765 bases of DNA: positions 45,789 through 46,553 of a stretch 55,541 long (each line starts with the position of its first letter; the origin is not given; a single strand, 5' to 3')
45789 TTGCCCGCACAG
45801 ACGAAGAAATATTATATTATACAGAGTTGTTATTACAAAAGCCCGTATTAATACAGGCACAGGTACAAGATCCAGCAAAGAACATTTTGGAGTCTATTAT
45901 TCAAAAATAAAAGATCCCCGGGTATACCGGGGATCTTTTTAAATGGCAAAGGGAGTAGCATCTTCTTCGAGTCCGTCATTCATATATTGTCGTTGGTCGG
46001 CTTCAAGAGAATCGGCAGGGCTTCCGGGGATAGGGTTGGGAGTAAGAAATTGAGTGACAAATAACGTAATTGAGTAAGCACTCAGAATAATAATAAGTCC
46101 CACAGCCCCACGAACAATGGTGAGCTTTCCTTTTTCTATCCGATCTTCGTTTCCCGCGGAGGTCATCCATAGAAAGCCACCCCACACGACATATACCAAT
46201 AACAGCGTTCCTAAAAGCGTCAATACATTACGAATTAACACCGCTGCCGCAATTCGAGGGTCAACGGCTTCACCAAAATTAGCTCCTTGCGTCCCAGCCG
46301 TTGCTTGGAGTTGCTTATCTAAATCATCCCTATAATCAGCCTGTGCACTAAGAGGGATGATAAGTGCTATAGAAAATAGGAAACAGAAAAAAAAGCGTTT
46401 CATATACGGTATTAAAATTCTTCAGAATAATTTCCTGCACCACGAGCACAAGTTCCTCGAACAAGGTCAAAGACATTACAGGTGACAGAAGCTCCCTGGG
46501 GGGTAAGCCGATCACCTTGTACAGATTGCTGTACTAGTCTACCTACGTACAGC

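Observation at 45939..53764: Tandem array of 12 VirB2/TrbC-like pilin paralogues with no adjacent T4SS machinery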

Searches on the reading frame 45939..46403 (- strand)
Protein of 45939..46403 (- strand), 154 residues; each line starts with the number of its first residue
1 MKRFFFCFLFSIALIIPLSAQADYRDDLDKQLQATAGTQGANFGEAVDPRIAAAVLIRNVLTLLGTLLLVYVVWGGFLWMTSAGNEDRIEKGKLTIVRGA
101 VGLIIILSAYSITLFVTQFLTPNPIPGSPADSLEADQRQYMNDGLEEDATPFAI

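Call 3: search_protein_families(library=pfam, proteins=[window:45939-46403:-], max_evalue=0.01)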
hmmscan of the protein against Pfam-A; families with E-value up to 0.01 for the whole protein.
window:45939-46403:- (154 aa): 1 family
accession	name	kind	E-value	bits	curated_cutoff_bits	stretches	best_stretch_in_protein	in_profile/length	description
PF18895.5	T4SS_pilin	-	2.1e-06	28.1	26.6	1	63-113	19-68/71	Type IV secretion system pilin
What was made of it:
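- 45939..46403 (-): Pilin W01 (d11), 154 aa, the last gene of the array. PF18895 E 2.1e-6 (call 3).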

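Call 19: find_homologous_proteins(query=A1, max_evalue=0.001)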
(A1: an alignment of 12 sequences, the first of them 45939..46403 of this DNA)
Query A1 (12 sequences) (154 aa, profile of the alignment): 654 proteins with E <= 0.001 among 8000 candidates; the best 120 are listed.
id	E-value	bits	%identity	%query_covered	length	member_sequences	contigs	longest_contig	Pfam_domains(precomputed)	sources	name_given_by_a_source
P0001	3.2e-58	215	44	84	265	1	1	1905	PF04290.19,PF18895.6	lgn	-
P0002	1.4e-43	167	31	83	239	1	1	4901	PF18895.6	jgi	jgi:cytochrome bd-type quinol oxidase subunit 2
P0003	8.4e-43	164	33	75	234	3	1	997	PF18895.6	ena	-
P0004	2.5e-42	163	100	100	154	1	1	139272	PF18895.6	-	-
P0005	1.4e-37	147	41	42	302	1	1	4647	PF18895.6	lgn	-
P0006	7.2e-34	135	52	40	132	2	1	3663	PF18895.6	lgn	-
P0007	2.5e-33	133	52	47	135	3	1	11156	PF18895.6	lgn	-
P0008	4.2e-33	133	55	45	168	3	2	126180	PF18895.6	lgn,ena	-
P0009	4.3e-33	133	44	59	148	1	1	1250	PF18895.6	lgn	-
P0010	5.4e-33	132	55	49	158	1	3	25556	PF18895.6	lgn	-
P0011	6.2e-33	132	52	45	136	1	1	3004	PF18895.6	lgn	-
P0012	1.4e-32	131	46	46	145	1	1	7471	PF18895.6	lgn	-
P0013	1.6e-32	131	41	77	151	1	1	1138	PF18895.6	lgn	-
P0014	1.9e-32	130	46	45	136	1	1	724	PF18895.6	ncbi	-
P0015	2.0e-32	130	41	68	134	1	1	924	PF18895.6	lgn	-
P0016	2.2e-32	130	49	45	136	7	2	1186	PF18895.6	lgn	-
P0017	2.6e-32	130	46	46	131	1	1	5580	PF18895.6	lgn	-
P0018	3.0e-32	130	45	50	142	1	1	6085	PF18895.6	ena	-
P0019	3.6e-32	130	46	46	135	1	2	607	PF18895.6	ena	-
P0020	4.5e-32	129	40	65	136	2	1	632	PF18895.6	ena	-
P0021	4.9e-32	129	48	78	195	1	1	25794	PF18895.6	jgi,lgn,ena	-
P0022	5.5e-32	129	65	76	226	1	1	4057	PF18895.6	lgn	-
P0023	6.6e-32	129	54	45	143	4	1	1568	PF18895.6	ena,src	-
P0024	7.5e-32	129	46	51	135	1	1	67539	PF18895.6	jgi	-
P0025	9.8e-32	128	34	77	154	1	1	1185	PF18895.6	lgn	-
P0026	1.0e-31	128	56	46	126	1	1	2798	PF18895.6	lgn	-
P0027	1.1e-31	128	46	45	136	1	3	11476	PF18895.6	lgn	-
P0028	1.1e-31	128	42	47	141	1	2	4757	PF18895.6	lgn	-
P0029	1.7e-31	127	56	46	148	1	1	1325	PF18895.6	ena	-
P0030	1.9e-31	127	46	46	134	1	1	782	PF18895.6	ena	-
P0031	2.0e-31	127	36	44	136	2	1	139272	PF18895.6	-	-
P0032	2.8e-31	127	49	46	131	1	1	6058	PF18895.6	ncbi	-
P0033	3.0e-31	127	42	53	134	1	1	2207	PF18895.6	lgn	-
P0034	3.1e-31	127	49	69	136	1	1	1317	PF18895.6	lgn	-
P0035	3.6e-31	126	44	65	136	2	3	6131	PF18895.6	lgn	-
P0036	4.3e-31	126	46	45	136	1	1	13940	PF18895.6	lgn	-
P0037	4.3e-31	126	43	57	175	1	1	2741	PF18895.6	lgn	-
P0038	5.8e-31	126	41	65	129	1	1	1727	PF18895.6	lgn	-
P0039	7.0e-31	125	28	34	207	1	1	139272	PF18895.6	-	-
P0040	7.8e-31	125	55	45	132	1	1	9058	PF18895.6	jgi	jgi:hypothetical protein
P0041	7.8e-31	125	41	84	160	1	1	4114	PF18895.6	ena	-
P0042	8.5e-31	125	37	68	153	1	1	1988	PF18895.6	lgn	-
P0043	8.5e-31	125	35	79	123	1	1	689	PF18895.6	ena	-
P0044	8.7e-31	125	49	69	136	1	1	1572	PF18895.6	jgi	-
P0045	1.1e-30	125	43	47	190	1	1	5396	PF18895.6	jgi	jgi:hypothetical protein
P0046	1.1e-30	125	46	46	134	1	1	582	PF18895.6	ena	-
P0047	1.1e-30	125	35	75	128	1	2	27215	PF18895.6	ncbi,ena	-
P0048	1.2e-30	125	42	47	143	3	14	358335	PF18895.6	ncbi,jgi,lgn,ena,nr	ncbi:MAG TPA: hypothetical protein DCS29_01980 [Candidatus Magasanikbacteria bacterium]|nr:hypotheti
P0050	1.2e-30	125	41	48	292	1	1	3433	PF13205.13,PF18895.6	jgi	jgi:hypothetical protein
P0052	1.9e-30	124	46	65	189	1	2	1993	PF18895.6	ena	-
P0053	1.9e-30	124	36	82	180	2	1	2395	PF18895.6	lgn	-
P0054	2.3e-30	124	33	84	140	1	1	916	PF18895.6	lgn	-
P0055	2.5e-30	124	44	38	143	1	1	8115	PF18895.6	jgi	-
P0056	2.7e-30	123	39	78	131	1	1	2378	PF18895.6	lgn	-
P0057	2.7e-30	123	51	46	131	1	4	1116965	PF18895.6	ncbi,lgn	-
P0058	3.6e-30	123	31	73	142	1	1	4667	PF18895.6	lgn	-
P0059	3.9e-30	123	41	67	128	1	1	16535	PF18895.6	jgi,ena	-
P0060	4.3e-30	123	41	49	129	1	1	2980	PF18895.6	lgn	-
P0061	5.5e-30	122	41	62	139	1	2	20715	PF18895.6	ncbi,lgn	-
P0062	5.6e-30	122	40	71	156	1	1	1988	PF18895.6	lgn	-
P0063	7.8e-30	122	41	60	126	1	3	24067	PF18895.6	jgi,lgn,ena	-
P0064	8.1e-30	122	42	65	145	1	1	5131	PF18895.6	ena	-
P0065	8.2e-30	122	47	47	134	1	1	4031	PF18895.6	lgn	-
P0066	8.4e-30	122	39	81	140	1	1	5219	PF18895.6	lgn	-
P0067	8.4e-30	122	38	75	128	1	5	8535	PF18895.6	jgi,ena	jgi:hypothetical protein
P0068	9.1e-30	122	38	51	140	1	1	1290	PF18895.6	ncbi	-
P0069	9.3e-30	122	45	47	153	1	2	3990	PF18895.6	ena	-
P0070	1.1e-29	121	48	63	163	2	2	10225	PF18895.6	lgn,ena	-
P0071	1.1e-29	121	53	45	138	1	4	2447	PF18895.6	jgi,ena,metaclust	metaclust:\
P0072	1.2e-29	121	36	77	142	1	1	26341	PF18895.6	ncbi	ncbi:MAG: hypothetical protein V1891_00850 [bacterium]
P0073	1.2e-29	121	47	49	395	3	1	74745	PF13205.13,PF18895.6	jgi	jgi:hypothetical protein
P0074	1.6e-29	121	51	42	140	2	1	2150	PF18895.6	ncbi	ncbi:MAG: hypothetical protein V1770_00265 [bacterium]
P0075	1.7e-29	121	37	75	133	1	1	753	PF18895.6,PF04956.19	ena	-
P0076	1.7e-29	121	55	45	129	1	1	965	PF18895.6,PF04956.19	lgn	-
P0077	1.9e-29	121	29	75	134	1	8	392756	PF18895.6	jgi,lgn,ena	jgi:hypothetical protein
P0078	2.0e-29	121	37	75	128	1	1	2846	PF18895.6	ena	-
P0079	2.2e-29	121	38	82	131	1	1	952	PF18895.6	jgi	jgi:hypothetical protein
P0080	2.3e-29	120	46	51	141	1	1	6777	PF18895.6,PF04956.19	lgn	-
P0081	2.3e-29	120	53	45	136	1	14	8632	PF18895.6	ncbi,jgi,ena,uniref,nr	ncbi:MAG: hypothetical protein A3J59_04860 [Candidatus Buchananbacteria bacterium RIFCSPHIGHO2_02_FU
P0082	2.5e-29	120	34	75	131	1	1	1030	PF18895.6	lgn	-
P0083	2.6e-29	120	44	46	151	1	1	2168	PF18895.6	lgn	-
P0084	2.8e-29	120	31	95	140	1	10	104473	PF18895.6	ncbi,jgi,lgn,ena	jgi:uncharacterized BrkB/YihY/UPF0761 family membrane protein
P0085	3.0e-29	120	35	71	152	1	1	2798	PF18895.6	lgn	-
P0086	3.1e-29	120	40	67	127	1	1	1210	PF18895.6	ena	-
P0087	3.2e-29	120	47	73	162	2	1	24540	PF18895.6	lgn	-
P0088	3.7e-29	120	41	69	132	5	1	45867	PF18895.6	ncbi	-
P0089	3.7e-29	120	40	66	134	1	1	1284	PF18895.6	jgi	jgi:hypothetical protein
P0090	3.7e-29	120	41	60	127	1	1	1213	PF18895.6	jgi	-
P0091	3.8e-29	120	40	69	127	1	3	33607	PF18895.6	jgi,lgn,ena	jgi:hypothetical protein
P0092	3.9e-29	120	44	45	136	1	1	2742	PF18895.6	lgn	-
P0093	4.3e-29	120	41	60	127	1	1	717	PF18895.6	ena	-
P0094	4.3e-29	120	41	60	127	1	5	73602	PF18895.6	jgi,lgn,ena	-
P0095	4.5e-29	119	38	75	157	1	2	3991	PF18895.6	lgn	-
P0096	4.6e-29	119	47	48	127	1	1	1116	PF18895.6,PF04956.19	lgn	-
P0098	5.0e-29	119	35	60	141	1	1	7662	PF18895.6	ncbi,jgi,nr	ncbi:pilin [Patescibacteria group bacterium]|nr:pilin [Patescibacteria group bacterium]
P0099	5.1e-29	119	40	69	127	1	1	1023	PF18895.6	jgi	jgi:hypothetical protein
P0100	5.2e-29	119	35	84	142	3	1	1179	PF18895.6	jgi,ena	-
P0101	5.3e-29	119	50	39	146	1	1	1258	PF18895.6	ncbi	-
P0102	5.8e-29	119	52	54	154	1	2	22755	PF18895.6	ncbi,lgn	-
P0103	5.9e-29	119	40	69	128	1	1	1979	PF18895.6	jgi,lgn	jgi:hypothetical protein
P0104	6.3e-29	119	42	48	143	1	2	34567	PF18895.6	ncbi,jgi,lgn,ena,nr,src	ncbi:MAG TPA: pilin [Patescibacteria group bacterium]|nr:pilin [Patescibacteria group bacterium]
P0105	6.4e-29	119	54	46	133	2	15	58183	PF18895.6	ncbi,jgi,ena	jgi:uncharacterized membrane protein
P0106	6.5e-29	119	43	60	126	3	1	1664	PF18895.6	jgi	jgi:hypothetical protein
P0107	6.6e-29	119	56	45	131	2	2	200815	PF18895.6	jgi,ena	jgi:hypothetical protein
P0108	6.9e-29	119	42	57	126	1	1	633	PF18895.6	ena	-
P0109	7.3e-29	119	37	75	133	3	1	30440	PF18895.6,PF04956.19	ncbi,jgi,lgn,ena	-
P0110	7.4e-29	119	35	71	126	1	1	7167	PF18895.6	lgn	-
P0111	8.1e-29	119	47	65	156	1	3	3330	PF18895.6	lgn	-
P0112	8.2e-29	119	30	75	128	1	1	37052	PF18895.6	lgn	-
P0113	8.4e-29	119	48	59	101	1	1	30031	PF18895.6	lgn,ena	-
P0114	8.8e-29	119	39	71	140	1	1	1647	PF18895.6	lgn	-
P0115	1.0e-28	118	40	53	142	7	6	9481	PF18895.6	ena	-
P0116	1.1e-28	118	43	69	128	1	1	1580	PF18895.6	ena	-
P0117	1.4e-28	118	37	73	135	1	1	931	PF18895.6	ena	-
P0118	1.4e-28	118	41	60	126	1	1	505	PF18895.6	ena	-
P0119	1.6e-28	118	38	73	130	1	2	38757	PF18895.6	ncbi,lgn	-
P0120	1.7e-28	118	38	64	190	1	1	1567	PF18895.6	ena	-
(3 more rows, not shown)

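Call 20: search_solved_structures(query=A1, max_evalue=10, show_alignments=3)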
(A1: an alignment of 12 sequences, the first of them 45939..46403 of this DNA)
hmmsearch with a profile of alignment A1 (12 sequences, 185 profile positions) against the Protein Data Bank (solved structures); distinct sequences matched with E-value up to 10: 13.
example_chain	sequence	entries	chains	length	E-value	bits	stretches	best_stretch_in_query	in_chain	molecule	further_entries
6f0q_A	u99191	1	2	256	3.5e-06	30.1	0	94-111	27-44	Pizza6-AYW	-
6i3b_A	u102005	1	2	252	3.5e-06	30.1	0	94-111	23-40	cPizza6-AYW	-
6i38_A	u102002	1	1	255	4.3e-06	29.8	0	94-111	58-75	nv2Pizza6-AYW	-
6i37_A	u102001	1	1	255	4.4e-06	29.8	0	94-111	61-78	nv1Pizza6-AYW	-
6i39_A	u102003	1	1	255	1.7e-05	27.9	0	94-111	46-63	v31Pizza6-AYW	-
6i3a_A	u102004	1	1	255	7e-05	25.9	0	94-111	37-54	v22Pizza6-AYW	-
7zpz_A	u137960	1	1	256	0.0038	20.2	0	94-111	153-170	Pizza6-TSR-TSH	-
7zcj_A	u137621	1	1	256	0.0054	19.7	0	93-111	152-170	Pizza6-TNH-TSH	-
7zqg_A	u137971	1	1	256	0.0057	19.6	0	94-111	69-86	Pizza6-KSH-TSH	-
7zq2_A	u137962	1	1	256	0.0065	19.4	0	94-111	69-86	Pizza6-RSH-TSH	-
6f0s_A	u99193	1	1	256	0.0066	19.4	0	94-111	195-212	Pizza6-SYW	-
7zpw_A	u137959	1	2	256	0.016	18.1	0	93-111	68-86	Pizza6-TSK-TSH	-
7zph_A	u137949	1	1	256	0.02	17.8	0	94-111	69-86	Pizza6-TNK-RSH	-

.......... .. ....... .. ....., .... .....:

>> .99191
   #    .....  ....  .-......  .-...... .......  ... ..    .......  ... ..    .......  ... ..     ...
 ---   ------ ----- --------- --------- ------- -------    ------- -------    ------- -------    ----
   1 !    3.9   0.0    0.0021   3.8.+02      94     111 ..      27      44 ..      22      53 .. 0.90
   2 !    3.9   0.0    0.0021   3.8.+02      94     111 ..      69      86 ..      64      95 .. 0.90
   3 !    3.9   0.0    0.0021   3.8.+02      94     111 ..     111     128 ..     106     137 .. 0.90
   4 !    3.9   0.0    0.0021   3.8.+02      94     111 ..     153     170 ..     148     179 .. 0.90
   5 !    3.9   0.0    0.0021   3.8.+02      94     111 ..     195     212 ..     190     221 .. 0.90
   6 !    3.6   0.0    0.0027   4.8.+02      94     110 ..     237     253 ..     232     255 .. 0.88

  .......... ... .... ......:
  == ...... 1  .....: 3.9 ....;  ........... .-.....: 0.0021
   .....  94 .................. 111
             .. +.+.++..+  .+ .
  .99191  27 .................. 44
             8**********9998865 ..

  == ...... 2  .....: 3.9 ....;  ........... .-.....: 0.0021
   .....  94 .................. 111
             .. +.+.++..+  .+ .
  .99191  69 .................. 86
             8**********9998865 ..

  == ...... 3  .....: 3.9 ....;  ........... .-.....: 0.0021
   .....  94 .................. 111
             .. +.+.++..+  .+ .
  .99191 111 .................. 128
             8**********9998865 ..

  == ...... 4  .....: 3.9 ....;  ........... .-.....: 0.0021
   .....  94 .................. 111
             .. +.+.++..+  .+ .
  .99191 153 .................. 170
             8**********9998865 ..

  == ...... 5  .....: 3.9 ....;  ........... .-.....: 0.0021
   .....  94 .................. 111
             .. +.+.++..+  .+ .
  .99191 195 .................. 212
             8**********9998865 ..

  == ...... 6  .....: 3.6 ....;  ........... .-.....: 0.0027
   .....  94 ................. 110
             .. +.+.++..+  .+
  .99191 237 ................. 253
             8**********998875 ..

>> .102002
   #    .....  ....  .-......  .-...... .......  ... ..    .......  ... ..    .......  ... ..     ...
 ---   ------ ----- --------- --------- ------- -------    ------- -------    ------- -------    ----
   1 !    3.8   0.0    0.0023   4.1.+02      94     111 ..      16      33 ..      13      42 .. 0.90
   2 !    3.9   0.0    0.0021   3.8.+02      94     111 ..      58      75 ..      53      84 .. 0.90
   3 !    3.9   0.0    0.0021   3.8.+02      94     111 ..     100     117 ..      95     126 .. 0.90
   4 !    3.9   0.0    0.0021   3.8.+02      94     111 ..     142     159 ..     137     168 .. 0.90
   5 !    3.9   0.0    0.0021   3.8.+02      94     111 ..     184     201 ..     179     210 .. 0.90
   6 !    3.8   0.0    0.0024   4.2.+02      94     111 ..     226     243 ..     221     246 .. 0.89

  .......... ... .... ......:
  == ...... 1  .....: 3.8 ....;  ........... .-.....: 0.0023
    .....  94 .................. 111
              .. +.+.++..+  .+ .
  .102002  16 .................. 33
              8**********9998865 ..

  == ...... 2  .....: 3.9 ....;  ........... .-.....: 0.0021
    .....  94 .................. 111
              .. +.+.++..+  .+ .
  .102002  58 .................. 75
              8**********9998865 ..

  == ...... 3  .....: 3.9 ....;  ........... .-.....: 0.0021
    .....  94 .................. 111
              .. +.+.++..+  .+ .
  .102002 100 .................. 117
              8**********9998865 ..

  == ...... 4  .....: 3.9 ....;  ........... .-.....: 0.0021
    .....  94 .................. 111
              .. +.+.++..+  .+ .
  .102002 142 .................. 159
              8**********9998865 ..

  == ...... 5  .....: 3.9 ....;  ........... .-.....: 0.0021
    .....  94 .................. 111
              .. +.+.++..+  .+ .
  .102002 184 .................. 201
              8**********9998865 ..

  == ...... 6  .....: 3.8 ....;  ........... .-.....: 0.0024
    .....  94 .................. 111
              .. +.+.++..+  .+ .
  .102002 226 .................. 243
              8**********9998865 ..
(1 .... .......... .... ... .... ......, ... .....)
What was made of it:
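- On VirB2/TrbC conjugative pilin (PF04956): A PDB sequence search gave only spurious repeat-protein hits (call 20).
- Tried and rejected: A PDB sequence search with the paralogue profile gave only spurious hits to designed 'Pizza' repeat proteins (call 20).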

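Call 21: find_encoding_contigs(protein=P0057, flank=10000, max_places=3)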
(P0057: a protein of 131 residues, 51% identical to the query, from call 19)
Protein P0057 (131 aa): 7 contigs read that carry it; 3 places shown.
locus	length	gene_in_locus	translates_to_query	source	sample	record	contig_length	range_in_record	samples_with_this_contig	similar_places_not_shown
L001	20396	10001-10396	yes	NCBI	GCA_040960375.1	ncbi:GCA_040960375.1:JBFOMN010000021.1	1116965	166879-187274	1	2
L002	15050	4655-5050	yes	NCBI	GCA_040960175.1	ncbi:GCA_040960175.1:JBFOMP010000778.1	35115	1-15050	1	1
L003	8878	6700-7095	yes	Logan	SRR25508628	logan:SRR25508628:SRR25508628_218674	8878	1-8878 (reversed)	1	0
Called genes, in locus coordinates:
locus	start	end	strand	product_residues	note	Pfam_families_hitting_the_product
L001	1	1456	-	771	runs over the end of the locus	-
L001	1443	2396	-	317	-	-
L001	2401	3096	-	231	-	-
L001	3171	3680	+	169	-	PF01250:Ribosomal_S6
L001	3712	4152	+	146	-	PF00436:SSB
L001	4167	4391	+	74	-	PF01084:Ribosomal_S18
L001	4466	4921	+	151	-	-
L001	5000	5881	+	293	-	PF00483:NTP_transferase, PF12804:NTP_transf_3 (weak)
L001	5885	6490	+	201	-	PF18895:T4SS_pilin (weak)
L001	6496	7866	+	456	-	PF01547:SBP_bac_1, PF13416:SBP_bac_8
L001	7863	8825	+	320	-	PF18895:T4SS_pilin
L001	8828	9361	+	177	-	PF18895:T4SS_pilin (weak)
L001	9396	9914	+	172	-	PF18895:T4SS_pilin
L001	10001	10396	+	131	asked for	PF18895:T4SS_pilin (weak)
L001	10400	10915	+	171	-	PF18895:T4SS_pilin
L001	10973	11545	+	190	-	PF18895:T4SS_pilin (weak)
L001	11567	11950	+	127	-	PF18895:T4SS_pilin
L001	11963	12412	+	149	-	PF18895:T4SS_pilin (weak)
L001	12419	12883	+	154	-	-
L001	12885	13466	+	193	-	PF18895:T4SS_pilin (weak)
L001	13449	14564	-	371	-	PF06925:MGDG_synth, PF04101:Glyco_tran_28_C (weak)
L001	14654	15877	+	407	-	PF00117:GATase (weak), PF07722:Peptidase_C26 (faint)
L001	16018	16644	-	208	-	-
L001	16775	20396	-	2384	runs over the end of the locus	PF17164:DUF5122 (faint), PF03160:Calx-beta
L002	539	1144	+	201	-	PF18895:T4SS_pilin (weak)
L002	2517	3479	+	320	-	PF18895:T4SS_pilin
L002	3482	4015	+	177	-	PF18895:T4SS_pilin (weak)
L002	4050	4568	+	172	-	PF18895:T4SS_pilin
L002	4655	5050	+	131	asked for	PF18895:T4SS_pilin (weak)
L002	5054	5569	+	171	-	PF18895:T4SS_pilin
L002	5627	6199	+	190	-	PF18895:T4SS_pilin (weak)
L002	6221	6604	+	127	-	PF18895:T4SS_pilin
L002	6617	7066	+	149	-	PF18895:T4SS_pilin (weak)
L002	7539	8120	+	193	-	PF18895:T4SS_pilin (weak)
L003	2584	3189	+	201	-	PF18895:T4SS_pilin (weak)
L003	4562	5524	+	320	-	PF18895:T4SS_pilin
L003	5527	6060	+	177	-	PF18895:T4SS_pilin (weak)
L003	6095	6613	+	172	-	PF18895:T4SS_pilin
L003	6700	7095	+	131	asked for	PF18895:T4SS_pilin (weak)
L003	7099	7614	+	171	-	PF18895:T4SS_pilin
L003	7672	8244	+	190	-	PF18895:T4SS_pilin (weak)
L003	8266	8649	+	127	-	PF18895:T4SS_pilin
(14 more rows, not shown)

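Call 22: find_encoding_contigs(protein=P0048, flank=10000, max_places=3)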
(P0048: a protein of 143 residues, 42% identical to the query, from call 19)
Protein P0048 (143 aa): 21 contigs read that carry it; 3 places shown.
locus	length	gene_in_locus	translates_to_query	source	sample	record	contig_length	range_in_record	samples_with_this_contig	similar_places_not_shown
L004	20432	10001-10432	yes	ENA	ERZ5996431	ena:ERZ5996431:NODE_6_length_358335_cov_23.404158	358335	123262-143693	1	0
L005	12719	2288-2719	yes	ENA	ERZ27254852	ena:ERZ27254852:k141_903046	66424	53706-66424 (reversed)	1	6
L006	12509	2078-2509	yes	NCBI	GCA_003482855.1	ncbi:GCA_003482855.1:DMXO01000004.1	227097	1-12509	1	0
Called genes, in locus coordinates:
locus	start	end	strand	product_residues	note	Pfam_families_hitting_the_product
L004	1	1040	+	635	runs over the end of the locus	PF13620:CarboxypepD_reg (weak)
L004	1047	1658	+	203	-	-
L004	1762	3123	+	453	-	-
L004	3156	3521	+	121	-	PF05635:23S_rRNA_IVP, PF22296:bAvd (weak)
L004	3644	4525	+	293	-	PF00483:NTP_transferase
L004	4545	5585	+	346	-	PF18895:T4SS_pilin (weak)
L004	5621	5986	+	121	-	PF05635:23S_rRNA_IVP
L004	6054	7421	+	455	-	PF01547:SBP_bac_1, PF13416:SBP_bac_8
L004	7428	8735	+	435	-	-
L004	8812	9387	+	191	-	PF18895:T4SS_pilin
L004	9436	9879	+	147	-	PF18895:T4SS_pilin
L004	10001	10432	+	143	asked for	PF18895:T4SS_pilin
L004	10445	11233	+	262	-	PF18895:T4SS_pilin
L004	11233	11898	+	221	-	PF18895:T4SS_pilin (weak)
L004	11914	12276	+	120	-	PF18895:T4SS_pilin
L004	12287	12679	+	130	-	PF18895:T4SS_pilin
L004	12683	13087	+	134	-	PF18895:T4SS_pilin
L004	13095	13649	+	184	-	-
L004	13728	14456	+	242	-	PF13641:Glyco_tranf_2_3, PF00535:Glycos_transf_2, PF10111:Glyco_tranf_2_2, PF13632:Glyco_trans_2_3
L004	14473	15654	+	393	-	PF00188:CAP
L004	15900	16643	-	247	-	PF01145:Band_7, PF13421:Band_7_1 (weak)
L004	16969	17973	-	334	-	PF02899:Phage_int_SAM_1, PF13102:Phage_int_SAM_5 (weak), PF13495:Phage_int_SAM_4, PF00589:Phage_integrase, PF22823:MrpR_C_cat (weak)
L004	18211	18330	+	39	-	-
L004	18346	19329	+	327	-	-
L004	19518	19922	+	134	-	PF00588:SpoU_methylase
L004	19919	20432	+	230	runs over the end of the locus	PF10108:DNA_pol_B_exo2, PF13482:RNase_H_2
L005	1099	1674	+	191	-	PF18895:T4SS_pilin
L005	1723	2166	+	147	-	PF18895:T4SS_pilin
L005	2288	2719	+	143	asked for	PF18895:T4SS_pilin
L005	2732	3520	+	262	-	PF18895:T4SS_pilin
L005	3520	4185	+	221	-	PF18895:T4SS_pilin (weak)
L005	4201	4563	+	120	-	PF18895:T4SS_pilin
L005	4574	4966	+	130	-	PF18895:T4SS_pilin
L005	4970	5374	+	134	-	PF18895:T4SS_pilin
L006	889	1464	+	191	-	PF18895:T4SS_pilin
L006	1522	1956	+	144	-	PF18895:T4SS_pilin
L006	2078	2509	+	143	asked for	PF18895:T4SS_pilin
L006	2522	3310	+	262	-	PF18895:T4SS_pilin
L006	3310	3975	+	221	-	PF18895:T4SS_pilin (weak)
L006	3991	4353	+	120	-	PF18895:T4SS_pilin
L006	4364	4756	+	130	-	PF18895:T4SS_pilin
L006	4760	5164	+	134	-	PF18895:T4SS_pilin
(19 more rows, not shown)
